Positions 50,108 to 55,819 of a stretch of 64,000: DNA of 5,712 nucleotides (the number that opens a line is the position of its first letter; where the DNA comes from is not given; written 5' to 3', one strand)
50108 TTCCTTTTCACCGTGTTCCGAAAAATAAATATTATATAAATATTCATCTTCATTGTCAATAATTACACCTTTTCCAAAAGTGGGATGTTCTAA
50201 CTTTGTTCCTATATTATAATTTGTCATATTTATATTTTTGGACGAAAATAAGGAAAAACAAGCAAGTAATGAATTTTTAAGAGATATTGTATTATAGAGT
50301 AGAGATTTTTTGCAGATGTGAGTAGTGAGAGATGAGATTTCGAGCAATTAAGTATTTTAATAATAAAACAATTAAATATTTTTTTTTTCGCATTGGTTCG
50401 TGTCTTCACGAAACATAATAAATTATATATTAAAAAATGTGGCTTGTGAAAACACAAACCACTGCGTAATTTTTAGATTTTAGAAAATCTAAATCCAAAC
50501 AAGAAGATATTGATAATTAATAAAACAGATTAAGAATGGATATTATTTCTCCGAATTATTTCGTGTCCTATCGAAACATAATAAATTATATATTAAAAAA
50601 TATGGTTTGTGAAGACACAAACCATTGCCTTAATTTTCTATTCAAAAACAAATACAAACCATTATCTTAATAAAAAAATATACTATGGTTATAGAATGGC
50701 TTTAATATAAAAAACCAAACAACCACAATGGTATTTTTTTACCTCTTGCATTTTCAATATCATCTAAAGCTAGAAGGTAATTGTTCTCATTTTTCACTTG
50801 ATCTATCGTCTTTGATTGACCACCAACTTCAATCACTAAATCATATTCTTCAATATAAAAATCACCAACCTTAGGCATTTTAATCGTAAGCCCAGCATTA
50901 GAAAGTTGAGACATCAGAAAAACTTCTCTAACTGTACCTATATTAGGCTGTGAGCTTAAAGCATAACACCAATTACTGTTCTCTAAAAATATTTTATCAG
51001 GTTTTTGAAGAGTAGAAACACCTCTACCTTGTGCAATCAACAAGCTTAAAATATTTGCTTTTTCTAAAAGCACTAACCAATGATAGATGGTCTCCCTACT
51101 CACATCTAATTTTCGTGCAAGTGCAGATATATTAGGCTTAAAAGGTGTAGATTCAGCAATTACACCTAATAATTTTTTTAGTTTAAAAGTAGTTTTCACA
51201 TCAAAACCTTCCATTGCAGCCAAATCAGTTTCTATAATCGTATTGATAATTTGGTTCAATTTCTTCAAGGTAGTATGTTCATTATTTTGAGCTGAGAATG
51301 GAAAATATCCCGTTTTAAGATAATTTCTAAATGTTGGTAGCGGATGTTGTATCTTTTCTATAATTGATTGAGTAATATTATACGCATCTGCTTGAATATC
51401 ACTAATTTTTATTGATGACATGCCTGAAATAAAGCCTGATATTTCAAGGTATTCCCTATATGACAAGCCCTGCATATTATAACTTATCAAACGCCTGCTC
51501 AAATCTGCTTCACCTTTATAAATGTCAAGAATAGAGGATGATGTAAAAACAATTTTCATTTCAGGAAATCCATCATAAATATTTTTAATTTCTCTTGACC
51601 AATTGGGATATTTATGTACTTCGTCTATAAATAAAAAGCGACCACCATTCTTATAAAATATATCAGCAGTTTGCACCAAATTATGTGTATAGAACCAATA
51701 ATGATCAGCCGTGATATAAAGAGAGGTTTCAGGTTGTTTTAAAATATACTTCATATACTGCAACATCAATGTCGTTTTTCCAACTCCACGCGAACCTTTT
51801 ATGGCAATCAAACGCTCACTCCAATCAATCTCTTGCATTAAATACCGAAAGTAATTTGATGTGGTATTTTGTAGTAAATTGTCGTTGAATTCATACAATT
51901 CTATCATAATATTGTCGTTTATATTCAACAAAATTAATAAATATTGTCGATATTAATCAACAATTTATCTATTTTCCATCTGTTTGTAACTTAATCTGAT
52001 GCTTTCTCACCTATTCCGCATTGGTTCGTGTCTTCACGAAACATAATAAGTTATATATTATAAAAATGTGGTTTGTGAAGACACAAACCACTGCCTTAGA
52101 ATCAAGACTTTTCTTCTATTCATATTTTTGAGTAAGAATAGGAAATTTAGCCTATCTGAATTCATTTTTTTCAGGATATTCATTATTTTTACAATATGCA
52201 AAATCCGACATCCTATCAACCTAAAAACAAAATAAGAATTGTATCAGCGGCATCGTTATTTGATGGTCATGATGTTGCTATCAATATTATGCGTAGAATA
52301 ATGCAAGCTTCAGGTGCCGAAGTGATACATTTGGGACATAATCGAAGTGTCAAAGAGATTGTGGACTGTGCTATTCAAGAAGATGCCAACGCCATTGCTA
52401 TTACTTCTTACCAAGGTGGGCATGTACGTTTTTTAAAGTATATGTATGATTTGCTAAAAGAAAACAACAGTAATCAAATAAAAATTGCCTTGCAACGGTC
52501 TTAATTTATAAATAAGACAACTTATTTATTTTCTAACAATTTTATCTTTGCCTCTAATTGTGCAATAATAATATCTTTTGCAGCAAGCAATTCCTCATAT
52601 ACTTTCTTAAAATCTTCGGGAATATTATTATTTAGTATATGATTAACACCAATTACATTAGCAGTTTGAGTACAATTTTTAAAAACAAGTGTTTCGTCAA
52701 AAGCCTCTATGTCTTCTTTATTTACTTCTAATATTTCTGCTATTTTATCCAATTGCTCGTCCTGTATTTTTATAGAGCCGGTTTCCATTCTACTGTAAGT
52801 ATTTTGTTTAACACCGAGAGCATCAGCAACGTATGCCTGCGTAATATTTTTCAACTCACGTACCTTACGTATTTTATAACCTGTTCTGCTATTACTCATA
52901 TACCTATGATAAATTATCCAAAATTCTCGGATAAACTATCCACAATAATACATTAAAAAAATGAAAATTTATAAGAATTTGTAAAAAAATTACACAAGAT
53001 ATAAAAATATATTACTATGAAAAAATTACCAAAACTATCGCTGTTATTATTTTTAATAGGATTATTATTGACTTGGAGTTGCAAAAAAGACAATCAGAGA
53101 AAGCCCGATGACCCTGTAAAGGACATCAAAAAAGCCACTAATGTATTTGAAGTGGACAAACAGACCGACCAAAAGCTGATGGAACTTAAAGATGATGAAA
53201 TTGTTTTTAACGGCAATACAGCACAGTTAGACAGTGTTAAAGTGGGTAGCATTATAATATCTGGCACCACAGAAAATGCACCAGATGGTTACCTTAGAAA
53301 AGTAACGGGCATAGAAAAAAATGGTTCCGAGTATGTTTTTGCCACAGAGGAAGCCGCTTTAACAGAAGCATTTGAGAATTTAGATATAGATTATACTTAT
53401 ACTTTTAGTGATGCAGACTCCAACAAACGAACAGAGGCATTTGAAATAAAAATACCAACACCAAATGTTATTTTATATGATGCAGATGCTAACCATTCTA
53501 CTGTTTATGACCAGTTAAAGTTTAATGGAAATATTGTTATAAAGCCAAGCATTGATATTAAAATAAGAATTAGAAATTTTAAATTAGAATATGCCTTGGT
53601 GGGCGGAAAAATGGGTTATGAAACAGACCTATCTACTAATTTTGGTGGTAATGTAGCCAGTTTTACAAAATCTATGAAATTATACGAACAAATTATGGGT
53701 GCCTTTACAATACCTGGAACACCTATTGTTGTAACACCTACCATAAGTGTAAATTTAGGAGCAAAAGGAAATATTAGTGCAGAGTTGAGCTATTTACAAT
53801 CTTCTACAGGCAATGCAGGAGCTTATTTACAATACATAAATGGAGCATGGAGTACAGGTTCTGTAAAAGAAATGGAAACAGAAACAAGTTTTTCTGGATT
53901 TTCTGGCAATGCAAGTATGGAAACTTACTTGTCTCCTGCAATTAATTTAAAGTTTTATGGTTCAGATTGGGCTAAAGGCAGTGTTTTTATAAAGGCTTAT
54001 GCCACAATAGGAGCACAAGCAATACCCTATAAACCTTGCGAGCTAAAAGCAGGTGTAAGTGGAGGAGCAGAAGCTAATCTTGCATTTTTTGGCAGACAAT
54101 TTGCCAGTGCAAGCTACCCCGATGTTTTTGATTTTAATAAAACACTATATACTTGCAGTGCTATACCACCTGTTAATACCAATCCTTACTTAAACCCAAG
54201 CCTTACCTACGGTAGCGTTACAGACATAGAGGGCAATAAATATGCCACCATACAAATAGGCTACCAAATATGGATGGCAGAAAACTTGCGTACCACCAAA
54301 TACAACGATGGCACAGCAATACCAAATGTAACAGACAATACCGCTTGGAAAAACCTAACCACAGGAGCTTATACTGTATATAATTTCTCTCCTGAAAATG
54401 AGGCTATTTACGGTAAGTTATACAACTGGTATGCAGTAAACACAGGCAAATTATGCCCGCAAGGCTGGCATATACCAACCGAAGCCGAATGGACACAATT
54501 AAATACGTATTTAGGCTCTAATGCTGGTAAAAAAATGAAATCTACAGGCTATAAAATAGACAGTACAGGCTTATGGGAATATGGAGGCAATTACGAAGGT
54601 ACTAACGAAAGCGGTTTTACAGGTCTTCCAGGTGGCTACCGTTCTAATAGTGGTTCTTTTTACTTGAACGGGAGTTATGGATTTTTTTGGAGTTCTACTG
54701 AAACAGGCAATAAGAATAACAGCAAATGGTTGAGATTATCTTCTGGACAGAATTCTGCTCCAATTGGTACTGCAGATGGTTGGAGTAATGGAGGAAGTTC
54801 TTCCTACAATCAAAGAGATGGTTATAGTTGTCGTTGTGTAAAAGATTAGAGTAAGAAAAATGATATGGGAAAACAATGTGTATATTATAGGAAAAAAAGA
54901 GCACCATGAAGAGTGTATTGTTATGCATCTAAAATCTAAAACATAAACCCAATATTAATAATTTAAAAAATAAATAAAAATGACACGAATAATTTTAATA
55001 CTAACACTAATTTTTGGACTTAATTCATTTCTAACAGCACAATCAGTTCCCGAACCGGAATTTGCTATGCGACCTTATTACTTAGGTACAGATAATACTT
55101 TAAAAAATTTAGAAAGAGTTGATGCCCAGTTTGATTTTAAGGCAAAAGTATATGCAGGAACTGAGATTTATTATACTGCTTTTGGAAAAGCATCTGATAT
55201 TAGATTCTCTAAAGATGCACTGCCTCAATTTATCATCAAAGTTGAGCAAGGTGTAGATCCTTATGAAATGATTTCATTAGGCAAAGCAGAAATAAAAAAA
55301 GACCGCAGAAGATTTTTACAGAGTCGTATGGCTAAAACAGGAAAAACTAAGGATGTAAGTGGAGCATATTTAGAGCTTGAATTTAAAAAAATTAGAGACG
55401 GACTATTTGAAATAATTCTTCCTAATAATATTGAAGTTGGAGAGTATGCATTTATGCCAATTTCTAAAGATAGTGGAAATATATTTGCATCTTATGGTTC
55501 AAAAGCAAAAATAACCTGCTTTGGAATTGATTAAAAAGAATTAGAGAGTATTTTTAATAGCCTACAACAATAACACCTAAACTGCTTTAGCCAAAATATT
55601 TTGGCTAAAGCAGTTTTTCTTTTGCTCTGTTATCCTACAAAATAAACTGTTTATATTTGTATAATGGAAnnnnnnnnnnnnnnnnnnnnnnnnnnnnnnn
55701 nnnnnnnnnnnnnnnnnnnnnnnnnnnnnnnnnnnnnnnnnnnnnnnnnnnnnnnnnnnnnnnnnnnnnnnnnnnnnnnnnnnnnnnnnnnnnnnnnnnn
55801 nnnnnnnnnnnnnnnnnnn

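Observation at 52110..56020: Two diverged alleles of the icmF promoter and first 97 codons flank a 3.2-kb accessory segment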

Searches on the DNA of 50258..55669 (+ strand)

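Call 70: search_dna_similar(query=window:50258-55669:+, collection=plasmids, mode=near)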
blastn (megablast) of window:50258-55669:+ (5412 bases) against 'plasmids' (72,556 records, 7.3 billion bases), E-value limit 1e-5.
No match.

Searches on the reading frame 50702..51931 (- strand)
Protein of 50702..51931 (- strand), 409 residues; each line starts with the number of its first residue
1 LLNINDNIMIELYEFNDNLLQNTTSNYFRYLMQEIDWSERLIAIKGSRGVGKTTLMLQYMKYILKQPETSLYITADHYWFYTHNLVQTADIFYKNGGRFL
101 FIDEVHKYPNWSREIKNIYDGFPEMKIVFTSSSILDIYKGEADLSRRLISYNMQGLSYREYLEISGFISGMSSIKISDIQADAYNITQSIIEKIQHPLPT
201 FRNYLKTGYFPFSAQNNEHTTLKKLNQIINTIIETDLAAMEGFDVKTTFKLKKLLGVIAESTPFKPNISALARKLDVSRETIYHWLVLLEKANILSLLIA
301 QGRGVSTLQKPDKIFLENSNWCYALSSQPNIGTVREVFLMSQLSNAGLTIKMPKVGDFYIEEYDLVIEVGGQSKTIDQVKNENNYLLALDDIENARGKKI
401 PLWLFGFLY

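Call 7: search_protein_families(library=pfam, proteins=[window:50702-51931:-])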
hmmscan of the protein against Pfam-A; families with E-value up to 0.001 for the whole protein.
window:50702-51931:- (409 aa): 2 families
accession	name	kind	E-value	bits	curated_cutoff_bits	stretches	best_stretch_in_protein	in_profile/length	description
PF13173.12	AAA_14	-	8.7e-28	97.4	27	1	39-162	2-129/129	AAA domain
PF13635.12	DUF4143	-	8.7e-06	26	28.1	1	245-349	10-124/160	Domain of unknown function (DUF4143)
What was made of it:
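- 50702..51907 (-): AAA_14/DUF4143 ATPase (401 aa), a candidate-defence cassette. Pfam AAA_14 8.7e-28 (call 7).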

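Call 38: search_protein_families(library=padloc, proteins=[window:50702-51931:-], max_evalue=0.01)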
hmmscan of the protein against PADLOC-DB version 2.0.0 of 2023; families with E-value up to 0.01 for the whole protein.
window:50702-51931:- (409 aa): 10 families
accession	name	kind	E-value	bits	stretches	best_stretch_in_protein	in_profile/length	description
PDLC04787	PDC-S01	-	1.5e-29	101.1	1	29-380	18-356/412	-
PDLC04789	PDC-S01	-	5.1e-27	92.9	1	38-304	16-252/375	-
PDLC04790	PDC-S01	-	1.2e-17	61.8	1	31-303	19-275/422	-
PDLC04788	PDC-S01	-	1.5e-11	41.9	1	42-300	22-281/448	-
PDLC04791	PDC-S01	-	3.2e-11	40.6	1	30-164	9-153/395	-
PDLC04786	PDC-S01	-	4.4e-08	30.3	1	42-235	23-222/439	-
PDLC04140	mad8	-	1e-05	23.2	1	35-164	20-126/314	mads_8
PDLC04133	mad1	-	1.7e-05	23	1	267-286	7-26/60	mads_1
PDLC01268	CasR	-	0.0011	17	1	251-306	126-175/179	"CAS-I,CAS-II,CAS-III,CAS-IV,CAS-V,CAS-VI; associated_signaling"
PDLC01434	CasR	-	0.0073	14.2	0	267-306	143-181/191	"CAS-I,CAS-II,CAS-III,CAS-IV,CAS-V,CAS-VI; associated_signaling"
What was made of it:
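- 50702..51907 (-): PADLOC PDC-S01 1.5e-29 (call 38).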

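Call 39: search_protein_families(library=ncbifam, proteins=[window:50702-51931:-], max_evalue=0.001)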
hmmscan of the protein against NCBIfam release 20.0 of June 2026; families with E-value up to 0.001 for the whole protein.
window:50702-51931:- (409 aa): 1 family
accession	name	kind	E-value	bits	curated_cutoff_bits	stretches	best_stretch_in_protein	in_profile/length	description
TIGR03880.1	KaiC_arch_3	hypoth_equivalog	0.00078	19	249.45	0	40-76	17-53/224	KaiC domain-containing protein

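Call 66: find_encoding_contigs(protein=window:50702-51907:-, flank=10000, max_places=10)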
Protein window:50702-51907:- (401 aa): 6 contigs read that carry it; 6 places shown.
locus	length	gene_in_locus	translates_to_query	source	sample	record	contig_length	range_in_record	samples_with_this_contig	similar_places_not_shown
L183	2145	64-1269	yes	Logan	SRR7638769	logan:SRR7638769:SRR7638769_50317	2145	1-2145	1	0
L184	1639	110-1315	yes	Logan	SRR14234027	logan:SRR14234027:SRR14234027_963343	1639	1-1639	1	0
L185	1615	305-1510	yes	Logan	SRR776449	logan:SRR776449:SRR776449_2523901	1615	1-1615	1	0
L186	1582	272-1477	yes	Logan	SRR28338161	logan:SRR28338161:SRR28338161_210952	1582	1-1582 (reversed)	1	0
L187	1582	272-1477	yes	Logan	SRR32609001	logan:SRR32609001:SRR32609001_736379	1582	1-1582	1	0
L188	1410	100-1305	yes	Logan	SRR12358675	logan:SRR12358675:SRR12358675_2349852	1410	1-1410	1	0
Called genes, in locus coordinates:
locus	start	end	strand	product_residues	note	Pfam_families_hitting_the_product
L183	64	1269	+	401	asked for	PF13173:AAA_14, PF13635:DUF4143 (weak)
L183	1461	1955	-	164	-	-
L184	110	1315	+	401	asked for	PF13173:AAA_14, PF13635:DUF4143 (weak)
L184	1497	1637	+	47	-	?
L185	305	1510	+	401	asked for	PF13173:AAA_14, PF13635:DUF4143 (weak)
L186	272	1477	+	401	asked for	PF13173:AAA_14, PF13635:DUF4143 (weak)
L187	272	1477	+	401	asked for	PF13173:AAA_14, PF13635:DUF4143 (weak)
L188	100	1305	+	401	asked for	PF13173:AAA_14, PF13635:DUF4143 (weak)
